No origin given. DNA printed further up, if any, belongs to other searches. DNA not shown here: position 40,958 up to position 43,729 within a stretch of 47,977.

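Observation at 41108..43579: Predicted catalytically dead Ser/Thr kinase (pseudokinase) fused to three PEGA domains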

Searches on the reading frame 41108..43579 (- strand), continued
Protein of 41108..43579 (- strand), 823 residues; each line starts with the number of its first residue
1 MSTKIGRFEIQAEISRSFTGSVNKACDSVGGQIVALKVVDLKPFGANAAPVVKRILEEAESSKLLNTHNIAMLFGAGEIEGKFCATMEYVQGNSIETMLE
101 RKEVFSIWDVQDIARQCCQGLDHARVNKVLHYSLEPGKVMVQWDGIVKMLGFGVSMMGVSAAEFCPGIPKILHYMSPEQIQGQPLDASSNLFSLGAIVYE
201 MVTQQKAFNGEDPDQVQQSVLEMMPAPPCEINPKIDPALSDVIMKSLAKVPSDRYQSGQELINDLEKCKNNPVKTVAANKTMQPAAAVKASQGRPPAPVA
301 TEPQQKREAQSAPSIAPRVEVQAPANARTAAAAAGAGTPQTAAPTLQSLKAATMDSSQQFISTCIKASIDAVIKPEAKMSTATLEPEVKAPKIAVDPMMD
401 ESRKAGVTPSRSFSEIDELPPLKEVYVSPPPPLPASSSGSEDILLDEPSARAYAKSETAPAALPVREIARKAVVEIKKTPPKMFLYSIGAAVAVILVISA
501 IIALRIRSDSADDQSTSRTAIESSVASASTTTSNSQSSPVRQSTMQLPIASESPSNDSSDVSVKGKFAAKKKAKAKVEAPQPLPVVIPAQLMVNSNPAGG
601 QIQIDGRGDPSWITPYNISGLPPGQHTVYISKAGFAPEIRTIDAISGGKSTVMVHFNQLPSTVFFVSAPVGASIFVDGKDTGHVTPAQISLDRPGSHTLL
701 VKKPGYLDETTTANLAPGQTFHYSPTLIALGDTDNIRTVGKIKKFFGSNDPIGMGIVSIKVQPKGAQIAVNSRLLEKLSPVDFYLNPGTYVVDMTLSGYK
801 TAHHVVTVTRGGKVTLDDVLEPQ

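Call 12: find_related_loci(query=A1, collection=genome_contigs, flank=8000)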
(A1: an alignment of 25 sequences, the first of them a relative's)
Query A1 (823 aa) in genome_contigs; peptide patterns used: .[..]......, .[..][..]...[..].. (x = any residue, [..] = any of these).
600 stretches matched a pattern (row limit reached: there are more); 584 encode a relative of the query (tblastn E <= 1e-3); the best 80 are kept; 80 distinct loci.
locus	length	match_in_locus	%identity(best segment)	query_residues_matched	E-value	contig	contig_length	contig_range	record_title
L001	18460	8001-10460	95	1-823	0e+0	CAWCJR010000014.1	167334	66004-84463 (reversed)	MAG: uncultured Acidobacteriaceae bacterium isolate MFD09603.bin.2.234 genome assembly, contig: contig_49157, whole geno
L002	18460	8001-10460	87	1-823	0e+0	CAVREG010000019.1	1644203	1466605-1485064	MAG: uncultured Acidobacteriaceae bacterium isolate MFD10064.bin.1.149 genome assembly, contig: contig_9631, whole genom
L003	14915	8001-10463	86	1-823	0e+0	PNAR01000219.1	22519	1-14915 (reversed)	MAG: Acidobacteriaceae bacterium isolate palsa_188 73.20110800_P1D.77_contig_5791, whole genome shotgun sequence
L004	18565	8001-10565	50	1-821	0e+0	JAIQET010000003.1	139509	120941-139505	MAG: Terriglobia bacterium isolate SRVP_17 SR-VP_26_10_2019_1_100cm_scaffold_94, whole genome shotgun sequence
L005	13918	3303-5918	48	1-821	0e+0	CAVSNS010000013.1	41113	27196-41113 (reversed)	MAG: uncultured Acidobacteriota bacterium isolate MFD03346.bin.2.100 genome assembly, contig: contig_1872, whole genome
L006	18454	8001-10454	51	1-821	0e+0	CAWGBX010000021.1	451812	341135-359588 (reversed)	MAG: uncultured Acidobacteriota bacterium isolate MFD06435.bin.2.10 genome assembly, contig: contig_98481, whole genome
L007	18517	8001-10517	51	1-823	0e+0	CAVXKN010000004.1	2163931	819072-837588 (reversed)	MAG: uncultured Acidobacteriota bacterium isolate MFD09567.bin.1.66 genome assembly, contig: contig_34248, whole genome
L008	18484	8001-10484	50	1-821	0e+0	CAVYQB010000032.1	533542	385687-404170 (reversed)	MAG: uncultured Acidobacteriota bacterium isolate MFD09222.bin.1.225 genome assembly, contig: contig_38245, whole genome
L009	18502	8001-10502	50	1-821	0e+0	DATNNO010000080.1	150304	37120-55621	MAG TPA_asm: Terriglobales bacterium isolate SMAG_U11507 k141_476862, whole genome shotgun sequence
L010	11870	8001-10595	50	1-823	0e+0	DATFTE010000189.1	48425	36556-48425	MAG TPA_asm: Terriglobales bacterium isolate SMAG_U9402 k141_1089255, whole genome shotgun sequence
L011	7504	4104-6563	50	1-821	0e+0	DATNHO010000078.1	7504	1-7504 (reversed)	MAG TPA_asm: Terriglobales bacterium isolate SMAG_U11349 k141_759811, whole genome shotgun sequence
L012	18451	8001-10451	48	1-820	0e+0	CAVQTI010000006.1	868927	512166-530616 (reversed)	MAG: uncultured Acidobacteriota bacterium isolate MFD00125.bin.1.39 genome assembly, contig: contig_3487, whole genome s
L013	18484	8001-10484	50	1-821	0e+0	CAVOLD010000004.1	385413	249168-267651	MAG: uncultured Acidobacteriota bacterium isolate MFD10071.bin.1.71 genome assembly, contig: contig_36309, whole genome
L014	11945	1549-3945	50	1-821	0e+0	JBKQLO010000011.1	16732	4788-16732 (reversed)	MAG: Terriglobales bacterium isolate CRr3G3H3I__bin_105 CRr3G3H3I_000000017925, whole genome shotgun sequence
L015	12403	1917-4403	51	1-821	0e+0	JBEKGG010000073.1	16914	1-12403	MAG: Terriglobales bacterium isolate SPRUCE 248 SPRUCE_248_73, whole genome shotgun sequence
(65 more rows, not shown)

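Call 40: list_cluster_members(proteins=[P0021, P0062, P0092, P0054, P0102, P0011, P0009, P0024, P0048, P0004])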
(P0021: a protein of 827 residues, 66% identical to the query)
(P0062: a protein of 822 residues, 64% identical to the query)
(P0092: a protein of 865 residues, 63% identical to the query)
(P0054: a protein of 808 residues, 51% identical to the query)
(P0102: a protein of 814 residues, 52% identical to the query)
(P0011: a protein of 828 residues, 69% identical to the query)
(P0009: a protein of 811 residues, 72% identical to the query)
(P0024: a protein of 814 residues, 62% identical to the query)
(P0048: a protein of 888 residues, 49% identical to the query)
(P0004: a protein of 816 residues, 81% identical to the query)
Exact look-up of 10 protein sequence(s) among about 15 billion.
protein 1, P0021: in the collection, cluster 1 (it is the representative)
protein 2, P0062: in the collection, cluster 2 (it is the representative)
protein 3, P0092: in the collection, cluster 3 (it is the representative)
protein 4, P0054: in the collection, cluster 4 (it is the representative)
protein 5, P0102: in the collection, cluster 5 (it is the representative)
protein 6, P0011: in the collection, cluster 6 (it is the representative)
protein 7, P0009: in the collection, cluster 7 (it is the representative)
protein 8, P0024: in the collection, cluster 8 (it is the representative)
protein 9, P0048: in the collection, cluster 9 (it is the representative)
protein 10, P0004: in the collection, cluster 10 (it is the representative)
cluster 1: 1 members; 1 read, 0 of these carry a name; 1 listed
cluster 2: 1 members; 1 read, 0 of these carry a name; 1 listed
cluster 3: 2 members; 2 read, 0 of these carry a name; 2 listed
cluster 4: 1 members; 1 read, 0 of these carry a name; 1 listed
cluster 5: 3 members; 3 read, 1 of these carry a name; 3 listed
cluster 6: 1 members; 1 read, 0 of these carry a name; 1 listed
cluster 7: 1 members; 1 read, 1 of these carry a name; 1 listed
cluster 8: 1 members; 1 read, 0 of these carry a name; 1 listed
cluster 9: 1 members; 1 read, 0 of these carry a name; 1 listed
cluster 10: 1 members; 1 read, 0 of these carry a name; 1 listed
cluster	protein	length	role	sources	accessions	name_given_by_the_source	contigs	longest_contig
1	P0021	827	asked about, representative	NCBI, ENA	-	-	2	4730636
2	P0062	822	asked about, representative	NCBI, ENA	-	-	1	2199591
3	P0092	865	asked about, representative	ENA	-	-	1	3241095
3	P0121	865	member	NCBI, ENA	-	-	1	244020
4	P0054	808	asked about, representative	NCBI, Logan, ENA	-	-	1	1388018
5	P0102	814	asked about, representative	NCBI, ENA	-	-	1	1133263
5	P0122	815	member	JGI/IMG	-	eukaryotic-like serine/threonine-protein kinase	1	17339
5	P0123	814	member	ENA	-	-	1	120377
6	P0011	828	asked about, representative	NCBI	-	-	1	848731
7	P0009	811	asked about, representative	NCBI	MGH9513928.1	MAG: protein kinase domain-containing protein [Terriglobales bacterium]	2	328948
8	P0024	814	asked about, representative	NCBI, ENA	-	-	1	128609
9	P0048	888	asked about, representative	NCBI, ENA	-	-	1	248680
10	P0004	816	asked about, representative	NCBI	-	-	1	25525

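Call 44: search_protein_representatives(alignment_id=A1)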
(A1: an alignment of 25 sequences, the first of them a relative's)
Query: 25 sequences, 829 profile positions. Proteins with E-value up to 0.001 (for the whole library): 837471; up to 1e-10: 554333; up to 1e-30: 54086. The best 150 are listed.
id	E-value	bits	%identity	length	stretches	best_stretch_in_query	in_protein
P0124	0.0e+00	1259.2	-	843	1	1-829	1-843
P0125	0.0e+00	1069.9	-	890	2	335-829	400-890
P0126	1.1e-295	999.9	-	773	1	1-829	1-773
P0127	1.3e-293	993.1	-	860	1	1-829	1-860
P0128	1.1e-291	986.7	-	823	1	1-829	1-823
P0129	1.2e-278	943.6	-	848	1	1-829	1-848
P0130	5.6e-258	875.2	-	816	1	2-829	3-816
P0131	1.4e-256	870.6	-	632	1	91-681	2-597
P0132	9.3e-253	858.0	-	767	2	1-316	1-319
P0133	1.0e-247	841.3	-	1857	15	586-735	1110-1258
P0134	9.4e-237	805.0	-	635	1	169-829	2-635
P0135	3.1e-212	723.9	-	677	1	157-829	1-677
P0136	9.7e-208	709.0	-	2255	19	582-734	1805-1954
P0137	2.5e-201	687.8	-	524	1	315-829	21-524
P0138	9.6e-196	669.4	-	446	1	381-829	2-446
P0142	3.2e-178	611.4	-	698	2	535-827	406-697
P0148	3.3e-166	571.7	-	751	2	436-827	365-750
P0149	7.9e-166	570.4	-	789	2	474-828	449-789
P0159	3.2e-156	538.6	-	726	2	546-826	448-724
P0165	4.9e-147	508.2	-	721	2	2-359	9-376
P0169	5.7e-143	494.8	-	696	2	4-325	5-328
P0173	3.0e-138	479.2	-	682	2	4-311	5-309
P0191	4.0e-132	458.9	-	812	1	6-828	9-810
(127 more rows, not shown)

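Call 47: search_protein_families(library=pfam, proteins=[P0165, P0169, P0173, P0142, P0148, P0159, P0130, P0124, P0191, P0149], max_evalue=0.001)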
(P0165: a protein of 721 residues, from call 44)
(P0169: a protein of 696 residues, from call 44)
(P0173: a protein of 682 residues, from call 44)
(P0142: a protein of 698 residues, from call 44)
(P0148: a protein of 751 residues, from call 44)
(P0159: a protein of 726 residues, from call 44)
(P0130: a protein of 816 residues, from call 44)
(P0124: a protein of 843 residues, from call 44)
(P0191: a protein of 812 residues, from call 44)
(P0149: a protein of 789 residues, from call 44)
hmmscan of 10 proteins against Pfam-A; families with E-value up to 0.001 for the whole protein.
P0165 (721 aa): 9 families
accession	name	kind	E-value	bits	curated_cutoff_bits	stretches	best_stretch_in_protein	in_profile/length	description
PF00069.31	Pkinase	-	3.4e-58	197.6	31.7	1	15-269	1-254/263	Protein kinase domain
PF07714.23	PK_Tyr_Ser-Thr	-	5.9e-41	140.9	23.1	1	18-263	4-250/258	Protein tyrosine and serine/threonine kinase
PF08308.17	PEGA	-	1.2e-39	134.5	20.8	3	653-721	1-69/71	PEGA domain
PF13620.12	CarboxypepD_reg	-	1.3e-13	51.5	32.3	1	680-720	40-82/82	Carboxypeptidase regulatory-like domain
PF13715.12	CarbopepD_reg_2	-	2e-07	31.4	32.2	1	664-720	16-77/88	CarboxypepD_reg-like domain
PF03109.22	ABC1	-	3.7e-06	26.7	22.9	1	91-164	144-216/244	ABC1 atypical kinase-like domain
PF12733.13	Cadherin-like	-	8.6e-06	26.6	24.2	0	656-694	31-70/89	Cadherin-like beta sandwich domain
PF22820.2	TcaA_3rd_4th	-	0.00022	21.5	27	0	570-592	5-27/73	TcaA protein 3rd/4th domain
PF17667.7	Pkinase_fungal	-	0.00022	20.5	24.1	1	133-205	305-383/387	Fungal protein kinase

P0169 (696 aa): 7 families
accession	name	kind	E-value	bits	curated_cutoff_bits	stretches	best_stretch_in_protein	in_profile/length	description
PF00069.31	Pkinase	-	3.5e-57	194.2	31.7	1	9-254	1-251/263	Protein kinase domain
PF07714.23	PK_Tyr_Ser-Thr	-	4.8e-40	137.9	23.1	1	11-254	3-248/258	Protein tyrosine and serine/threonine kinase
PF08308.17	PEGA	-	3e-32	110.8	20.8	3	533-597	2-66/71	PEGA domain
PF03109.22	ABC1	-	2.9e-06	27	22.9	1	85-157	144-215/244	ABC1 atypical kinase-like domain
PF01636.29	APH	-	3e-06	27.6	23.2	0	23-113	13-102/239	Phosphotransferase enzyme family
PF13620.12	CarboxypepD_reg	-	3.5e-05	24.5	32.3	0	659-690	46-78/82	Carboxypeptidase regulatory-like domain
PF17667.7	Pkinase_fungal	-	0.00028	20.2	24.1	1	126-195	304-380/387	Fungal protein kinase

P0173 (682 aa): 9 families
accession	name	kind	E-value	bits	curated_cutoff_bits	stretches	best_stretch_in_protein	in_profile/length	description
PF00069.31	Pkinase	-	4e-52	177.6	31.7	1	9-256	1-253/263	Protein kinase domain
PF07714.23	PK_Tyr_Ser-Thr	-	1.5e-35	123.2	23.1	1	13-256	5-250/258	Protein tyrosine and serine/threonine kinase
PF08308.17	PEGA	-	3.2e-34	117.1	20.8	3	526-590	5-69/71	PEGA domain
PF13620.12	CarboxypepD_reg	-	2.3e-11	44.3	32.3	0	478-518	40-81/82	Carboxypeptidase regulatory-like domain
PF01636.29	APH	-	2.4e-06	27.9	23.2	0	17-99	7-88/239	Phosphotransferase enzyme family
PF11008.14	DUF2846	-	5.8e-06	26.7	34.3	0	534-583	24-75/92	Protein of unknown function (DUF2846)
PF20608.4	Phage_tube_C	-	0.00016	22.4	24.1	0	442-506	16-78/82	Phage tail tube protein C-terminal domain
PF13715.12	CarbopepD_reg_2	-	0.00025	21.4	32.2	0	478-520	36-78/88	CarboxypepD_reg-like domain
PF03109.22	ABC1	-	0.00057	19.5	22.9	0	85-156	144-214/244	ABC1 atypical kinase-like domain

P0142 (698 aa): 9 families
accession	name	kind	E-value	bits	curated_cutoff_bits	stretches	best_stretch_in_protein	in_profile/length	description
PF08308.17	PEGA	-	4.3e-38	129.5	20.8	3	631-696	2-67/71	PEGA domain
PF00069.31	Pkinase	-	1.8e-27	96.9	31.7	1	10-217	2-212/263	Protein kinase domain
PF07714.23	PK_Tyr_Ser-Thr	-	2.5e-21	76.6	23.1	1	10-197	2-199/258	Protein tyrosine and serine/threonine kinase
PF13620.12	CarboxypepD_reg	-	4.1e-10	40.3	32.3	1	493-533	40-81/82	Carboxypeptidase regulatory-like domain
PF13715.12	CarbopepD_reg_2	-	2.1e-06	28.1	32.2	0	493-534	36-77/88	CarboxypepD_reg-like domain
PF03109.22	ABC1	-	1.2e-05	25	22.9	1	82-154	144-216/244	ABC1 atypical kinase-like domain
PF12985.13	DUF3869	-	0.00019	22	24.5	1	478-526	26-73/85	Domain of unknown function (DUF3869)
PF01636.29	APH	-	0.00032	21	23.2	0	12-115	2-101/239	Phosphotransferase enzyme family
PF12733.13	Cadherin-like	-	0.00044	21.1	24.2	0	632-671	30-72/89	Cadherin-like beta sandwich domain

P0148 (751 aa): 6 families
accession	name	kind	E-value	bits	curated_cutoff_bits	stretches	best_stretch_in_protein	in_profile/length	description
PF08308.17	PEGA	-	8.2e-34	115.8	20.8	3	592-656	4-68/71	PEGA domain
PF00069.31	Pkinase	-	5.7e-30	105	31.7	1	20-249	12-247/263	Protein kinase domain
PF07714.23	PK_Tyr_Ser-Thr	-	5.9e-21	75.4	23.1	1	27-223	23-221/258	Protein tyrosine and serine/threonine kinase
PF13620.12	CarboxypepD_reg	-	7.5e-10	39.5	32.3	1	545-585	40-81/82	Carboxypeptidase regulatory-like domain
PF03109.22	ABC1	-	0.00021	21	22.9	1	87-156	146-215/244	ABC1 atypical kinase-like domain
PF13715.12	CarbopepD_reg_2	-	0.0006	20.2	32.2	0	552-588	43-79/88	CarboxypepD_reg-like domain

P0159 (726 aa): 4 families
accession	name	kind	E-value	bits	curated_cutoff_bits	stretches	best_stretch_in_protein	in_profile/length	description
PF08308.17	PEGA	-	4.3e-34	116.7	20.8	3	568-632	3-67/71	PEGA domain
PF00069.31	Pkinase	-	4.7e-33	115.1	31.7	1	10-258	2-256/263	Protein kinase domain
PF07714.23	PK_Tyr_Ser-Thr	-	1.2e-25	90.8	23.1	1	10-253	2-249/258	Protein tyrosine and serine/threonine kinase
PF13620.12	CarboxypepD_reg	-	7.9e-07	29.8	32.3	0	524-562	42-81/82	Carboxypeptidase regulatory-like domain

P0130 (816 aa): 4 families
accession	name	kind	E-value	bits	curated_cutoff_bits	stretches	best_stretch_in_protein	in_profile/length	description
PF00069.31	Pkinase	-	7.6e-37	127.6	31.7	1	13-256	5-253/263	Protein kinase domain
PF08308.17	PEGA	-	1.8e-31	108.3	20.8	3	656-721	3-68/71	PEGA domain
PF07714.23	PK_Tyr_Ser-Thr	-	1.3e-24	87.4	23.1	1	20-256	12-250/258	Protein tyrosine and serine/threonine kinase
PF13620.12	CarboxypepD_reg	-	1.9e-07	31.8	32.3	0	611-650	41-81/82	Carboxypeptidase regulatory-like domain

P0124 (843 aa): 5 families
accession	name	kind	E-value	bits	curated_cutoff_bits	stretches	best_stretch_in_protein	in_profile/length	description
PF08308.17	PEGA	-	8.6e-36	122.1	20.8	3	680-743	2-64/71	PEGA domain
PF00069.31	Pkinase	-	1.1e-33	117.3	31.7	1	14-256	7-253/263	Protein kinase domain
PF07714.23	PK_Tyr_Ser-Thr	-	2.1e-25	90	23.1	1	13-255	6-249/258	Protein tyrosine and serine/threonine kinase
PF13620.12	CarboxypepD_reg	-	7.5e-10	39.5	32.3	0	635-675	40-81/82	Carboxypeptidase regulatory-like domain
PF13715.12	CarbopepD_reg_2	-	0.00038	20.9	32.2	0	805-833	41-69/88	CarboxypepD_reg-like domain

P0191 (812 aa): 5 families
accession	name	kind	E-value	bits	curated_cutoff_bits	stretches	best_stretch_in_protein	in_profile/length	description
PF08308.17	PEGA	-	2.5e-48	162.3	20.8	3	579-646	2-69/71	PEGA domain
PF00069.31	Pkinase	-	1.1e-29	104.1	31.7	1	13-254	3-253/263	Protein kinase domain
PF07714.23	PK_Tyr_Ser-Thr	-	9.7e-19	68.1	23.1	1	21-253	11-249/258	Protein tyrosine and serine/threonine kinase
PF13620.12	CarboxypepD_reg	-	1.1e-16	61.4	32.3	2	607-645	43-82/82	Carboxypeptidase regulatory-like domain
PF13715.12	CarbopepD_reg_2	-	1.9e-10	41.1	32.2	0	773-811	41-79/88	CarboxypepD_reg-like domain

P0149 (789 aa): 6 families
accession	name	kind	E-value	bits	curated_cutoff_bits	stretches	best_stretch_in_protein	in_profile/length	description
PF08308.17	PEGA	-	3.2e-40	136.3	20.8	3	633-693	5-65/71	PEGA domain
PF00069.31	Pkinase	-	1.6e-35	123.2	31.7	1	19-257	11-253/263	Protein kinase domain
PF07714.23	PK_Tyr_Ser-Thr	-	1.2e-26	94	23.1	1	15-257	7-250/258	Protein tyrosine and serine/threonine kinase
PF13620.12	CarboxypepD_reg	-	2.5e-11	44.2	32.3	0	751-786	44-80/82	Carboxypeptidase regulatory-like domain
PF03109.22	ABC1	-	1.5e-05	24.7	22.9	1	87-155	146-213/244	ABC1 atypical kinase-like domain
PF13715.12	CarbopepD_reg_2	-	2.8e-05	24.5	32.2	0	639-690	15-71/88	CarboxypepD_reg-like domain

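Call 51: search_protein_families(library=padloc, proteins=[window:41108-43579:-], max_evalue=0.001)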
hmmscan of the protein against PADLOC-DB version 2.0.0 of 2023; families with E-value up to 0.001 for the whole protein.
window:41108-43579:- (823 aa): 28 families (the best 25 are shown)
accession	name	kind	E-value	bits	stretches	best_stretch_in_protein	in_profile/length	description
PDLC04060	PD-T4-6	-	1.3e-50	170.7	1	6-288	8-289/486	-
PDLC04042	PD-T4-6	-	3e-49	166.3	1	3-278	6-281/292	-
PDLC04053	PD-T4-6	-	4.6e-46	155.7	1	3-290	6-293/311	-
PDLC04061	PD-T4-6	-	1.6e-45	154.6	1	5-398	15-405/510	-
PDLC04057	PD-T4-6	-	9.5e-44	148.1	1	6-281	8-284/443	-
PDLC04047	PD-T4-6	-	1.3e-42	144.1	1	3-270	7-274/327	-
PDLC04041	PD-T4-6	-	2.4e-40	137.1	1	5-343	27-366/443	-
PDLC04052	PD-T4-6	-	3e-40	136.9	1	7-382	10-397/496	-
PDLC04043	PD-T4-6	-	8.6e-40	135.1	1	3-279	12-288/452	-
PDLC04138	mad6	-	1.1e-38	131.6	1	6-288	51-333/659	mads_6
PDLC04039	PD-T4-6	-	4.7e-37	126.1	1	3-345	11-352/458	-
PDLC04040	PD-T4-6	-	1.4e-36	124.4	1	21-311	9-306/547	-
PDLC04054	PD-T4-6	-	1.9e-35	120.9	1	8-330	12-316/347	-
PDLC04048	PD-T4-6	-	1.6e-32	111.3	1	6-268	10-272/354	-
PDLC04050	PD-T4-6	-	1.9e-31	107.5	1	6-326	63-386/480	-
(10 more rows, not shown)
